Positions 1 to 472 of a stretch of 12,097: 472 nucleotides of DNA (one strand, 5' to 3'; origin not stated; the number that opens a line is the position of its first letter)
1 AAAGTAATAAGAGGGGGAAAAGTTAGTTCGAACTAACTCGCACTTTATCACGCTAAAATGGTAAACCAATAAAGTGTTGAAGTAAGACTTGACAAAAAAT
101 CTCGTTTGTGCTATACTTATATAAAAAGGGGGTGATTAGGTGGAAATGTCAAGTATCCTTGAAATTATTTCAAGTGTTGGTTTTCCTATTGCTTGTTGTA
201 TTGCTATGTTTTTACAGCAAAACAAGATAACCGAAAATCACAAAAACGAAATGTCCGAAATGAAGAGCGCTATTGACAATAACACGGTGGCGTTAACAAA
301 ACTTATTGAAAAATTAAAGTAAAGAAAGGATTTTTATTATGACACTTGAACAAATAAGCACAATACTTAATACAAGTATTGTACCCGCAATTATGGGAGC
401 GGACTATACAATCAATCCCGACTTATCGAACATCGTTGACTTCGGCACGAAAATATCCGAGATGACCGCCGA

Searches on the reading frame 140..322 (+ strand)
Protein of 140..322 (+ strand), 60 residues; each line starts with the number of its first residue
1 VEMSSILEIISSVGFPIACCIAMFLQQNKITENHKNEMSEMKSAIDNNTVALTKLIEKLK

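Call 19: search_protein_families(library=pfam, proteins=[window:140-322:+], max_evalue=1)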
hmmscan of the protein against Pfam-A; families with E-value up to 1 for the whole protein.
window:140-322:+ (60 aa): 2 families
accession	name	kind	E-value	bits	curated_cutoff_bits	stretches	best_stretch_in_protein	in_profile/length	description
PF12841.12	YvrJ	-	0.017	15.1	29.5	1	9-21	1-13/36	YvrJ protein family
PF04467.17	DUF483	-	0.046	14.2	25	1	13-49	42-79/122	Protein of unknown function (DUF483)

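Call 20: search_protein_families(library=phrogs, proteins=[window:140-322:+], max_evalue=1)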
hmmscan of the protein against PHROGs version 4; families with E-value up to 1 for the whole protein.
window:140-322:+ (60 aa): 5 families
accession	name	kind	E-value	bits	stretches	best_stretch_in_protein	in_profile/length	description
phrog_4898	-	lysis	2.1e-10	41.8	1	3-48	1-54/62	holin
phrog_9829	-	unknown function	1.3e-06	29.7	1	6-59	3-56/95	-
phrog_3518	-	unknown function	0.025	15.6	1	6-57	57-109/203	-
phrog_18771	-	unknown function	0.081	13.8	1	4-44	2-46/93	-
phrog_13072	-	unknown function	0.26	12.3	1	3-32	1-28/48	-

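Call 87: find_encoding_contigs(protein=window:140-322:+, flank=10000, max_places=10)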
Protein window:140-322:+ (60 aa): no gene with exactly this product is on record in the collection.
